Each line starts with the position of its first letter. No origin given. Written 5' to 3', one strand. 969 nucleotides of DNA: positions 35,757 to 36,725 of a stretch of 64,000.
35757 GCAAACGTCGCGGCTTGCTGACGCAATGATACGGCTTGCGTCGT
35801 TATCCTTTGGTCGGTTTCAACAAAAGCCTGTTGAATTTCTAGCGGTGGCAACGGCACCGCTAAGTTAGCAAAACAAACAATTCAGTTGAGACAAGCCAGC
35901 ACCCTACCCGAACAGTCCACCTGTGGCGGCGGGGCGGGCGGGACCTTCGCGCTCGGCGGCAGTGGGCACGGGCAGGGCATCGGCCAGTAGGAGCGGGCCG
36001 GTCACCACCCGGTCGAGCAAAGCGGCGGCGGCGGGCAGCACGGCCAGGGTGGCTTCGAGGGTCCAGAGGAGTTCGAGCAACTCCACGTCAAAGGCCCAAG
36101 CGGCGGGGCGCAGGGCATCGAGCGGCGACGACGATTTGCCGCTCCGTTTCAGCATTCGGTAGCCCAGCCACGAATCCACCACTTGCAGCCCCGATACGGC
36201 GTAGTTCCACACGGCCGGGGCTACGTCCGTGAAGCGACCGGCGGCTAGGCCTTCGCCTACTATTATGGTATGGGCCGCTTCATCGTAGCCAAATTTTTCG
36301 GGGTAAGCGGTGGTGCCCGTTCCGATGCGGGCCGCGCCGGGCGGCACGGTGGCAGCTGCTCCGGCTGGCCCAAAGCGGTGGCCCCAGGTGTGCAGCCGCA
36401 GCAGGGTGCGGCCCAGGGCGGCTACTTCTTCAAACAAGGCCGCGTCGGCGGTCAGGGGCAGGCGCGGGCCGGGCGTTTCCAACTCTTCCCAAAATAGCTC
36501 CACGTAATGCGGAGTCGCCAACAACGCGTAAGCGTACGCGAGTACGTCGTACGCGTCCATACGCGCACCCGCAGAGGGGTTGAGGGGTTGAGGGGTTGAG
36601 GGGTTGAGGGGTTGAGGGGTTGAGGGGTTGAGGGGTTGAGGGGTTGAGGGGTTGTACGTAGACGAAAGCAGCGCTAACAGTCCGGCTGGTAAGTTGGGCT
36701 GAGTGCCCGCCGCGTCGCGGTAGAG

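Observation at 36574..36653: Octanucleotide SSR inside the RM gene: probable phase-variable restriction/methylation switch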

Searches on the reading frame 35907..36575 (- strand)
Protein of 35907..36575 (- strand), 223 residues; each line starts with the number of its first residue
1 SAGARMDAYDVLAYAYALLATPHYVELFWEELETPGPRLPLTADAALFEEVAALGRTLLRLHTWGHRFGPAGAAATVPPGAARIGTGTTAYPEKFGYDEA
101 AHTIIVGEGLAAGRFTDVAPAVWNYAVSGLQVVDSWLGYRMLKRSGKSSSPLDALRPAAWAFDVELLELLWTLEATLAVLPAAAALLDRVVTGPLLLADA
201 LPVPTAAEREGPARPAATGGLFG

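Call 52: find_homologous_proteins(query=window:35907-36575:-, max_evalue=1e-40)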
Query seq(223 aa) (223 aa): 48 proteins with E <= 1e-40 among 8000 candidates.
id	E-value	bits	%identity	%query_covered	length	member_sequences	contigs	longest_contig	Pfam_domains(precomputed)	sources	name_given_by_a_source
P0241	1.7e-67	246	58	95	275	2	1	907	PF18135.8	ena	-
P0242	2.8e-64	235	61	91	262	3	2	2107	PF18135.8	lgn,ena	-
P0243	5.0e-62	228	56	94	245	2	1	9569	PF18135.8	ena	-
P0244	4.5e-60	221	54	97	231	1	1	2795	PF18135.8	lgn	-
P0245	1.1e-58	217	49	95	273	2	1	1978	PF18135.8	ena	-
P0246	1.2e-58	217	52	99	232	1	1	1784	PF18135.8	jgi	jgi:hypothetical protein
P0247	3.7e-58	215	53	93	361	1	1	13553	PF18135.8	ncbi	-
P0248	7.8e-58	214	50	99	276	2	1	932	PF18135.8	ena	-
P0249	2.8e-56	209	52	91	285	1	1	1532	PF18135.8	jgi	jgi:hypothetical protein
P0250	9.5e-56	207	51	91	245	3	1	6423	PF18135.8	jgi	-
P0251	3.1e-55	206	59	78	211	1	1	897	PF18135.8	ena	-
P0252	5.4e-55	205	51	98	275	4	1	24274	PF18135.8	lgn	-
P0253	4.6e-54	202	50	96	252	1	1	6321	PF18135.8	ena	-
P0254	5.5e-54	202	54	91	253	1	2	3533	PF18135.8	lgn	-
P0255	2.2e-53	200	51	97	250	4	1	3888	PF18135.8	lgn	-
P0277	8.4e-45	172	54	74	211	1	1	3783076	PF18135.8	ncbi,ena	-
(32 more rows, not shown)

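Call 53: find_encoding_contigs(protein=P0252, flank=4500, max_places=2)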
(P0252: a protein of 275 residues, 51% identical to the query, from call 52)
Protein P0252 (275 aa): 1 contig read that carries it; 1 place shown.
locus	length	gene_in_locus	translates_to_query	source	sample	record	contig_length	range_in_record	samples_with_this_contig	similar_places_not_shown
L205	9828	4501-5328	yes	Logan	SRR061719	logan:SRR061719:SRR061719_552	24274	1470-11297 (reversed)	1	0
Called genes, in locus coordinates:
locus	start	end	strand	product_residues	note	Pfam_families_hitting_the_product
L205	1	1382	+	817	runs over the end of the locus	PF00924:MS_channel_2nd, PF21082:MS_channel_3rd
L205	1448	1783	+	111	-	-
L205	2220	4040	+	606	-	-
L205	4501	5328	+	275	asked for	PF18135:Type_ISP_C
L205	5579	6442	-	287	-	PF08032:SpoU_sub_bind, PF00588:SpoU_methylase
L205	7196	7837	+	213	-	PF05063:MT-A70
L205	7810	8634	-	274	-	PF09195:Endonuc-BglII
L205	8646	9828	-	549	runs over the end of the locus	PF02463:SMC_N (faint), PF13476:AAA_23 (faint), PF00005:ABC_tran, PF13304:AAA_21 (faint), PF13555:AAA_29 (faint), PF12848:ABC_tran_Xtn, PF00005:ABC_tran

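Call 54: find_encoding_contigs(protein=P0277, flank=4500, max_places=2)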
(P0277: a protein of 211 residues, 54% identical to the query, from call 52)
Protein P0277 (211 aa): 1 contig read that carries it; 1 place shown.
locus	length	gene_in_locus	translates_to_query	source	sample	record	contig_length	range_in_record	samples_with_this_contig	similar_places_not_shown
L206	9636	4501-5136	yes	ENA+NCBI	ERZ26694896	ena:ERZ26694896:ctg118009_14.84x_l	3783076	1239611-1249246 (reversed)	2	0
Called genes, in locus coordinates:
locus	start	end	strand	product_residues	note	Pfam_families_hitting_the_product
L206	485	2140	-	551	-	-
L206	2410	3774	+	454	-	-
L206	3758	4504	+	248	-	PF18135:Type_ISP_C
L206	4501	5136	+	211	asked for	PF18135:Type_ISP_C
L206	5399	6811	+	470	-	PF02463:SMC_N (faint), PF13175:AAA_15 (weak), PF13476:AAA_23 (weak), PF13304:AAA_21, PF13175:AAA_15, PF12476:DUF3696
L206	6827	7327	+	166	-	-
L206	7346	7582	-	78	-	-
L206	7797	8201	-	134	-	-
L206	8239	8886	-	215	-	PF04255:DUF433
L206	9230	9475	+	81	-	-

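Call 55: find_encoding_contigs(protein=P0247, flank=4500, max_places=2)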
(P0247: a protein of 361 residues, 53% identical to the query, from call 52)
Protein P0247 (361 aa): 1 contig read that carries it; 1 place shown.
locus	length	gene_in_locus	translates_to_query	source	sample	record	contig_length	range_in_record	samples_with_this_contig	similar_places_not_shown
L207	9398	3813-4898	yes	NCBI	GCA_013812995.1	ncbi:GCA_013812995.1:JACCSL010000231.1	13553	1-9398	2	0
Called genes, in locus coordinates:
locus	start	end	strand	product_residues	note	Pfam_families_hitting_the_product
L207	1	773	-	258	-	PF00005:ABC_tran, PF02463:SMC_N (faint), PF13304:AAA_21 (weak)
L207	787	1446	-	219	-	PF04893:Yip1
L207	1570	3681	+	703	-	PF02384:N6_Mtase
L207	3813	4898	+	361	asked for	PF18135:Type_ISP_C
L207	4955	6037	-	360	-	PF00072:Response_reg, PF01339:CheB_methylest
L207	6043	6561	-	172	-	PF01584:CheW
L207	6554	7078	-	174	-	PF01584:CheW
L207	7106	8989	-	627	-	PF02743:dCache_1, PF00015:MCPsignal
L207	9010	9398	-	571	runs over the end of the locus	PF01627:Hpt, PF02895:H-kinase_dim, PF02518:HATPase_c, PF01584:CheW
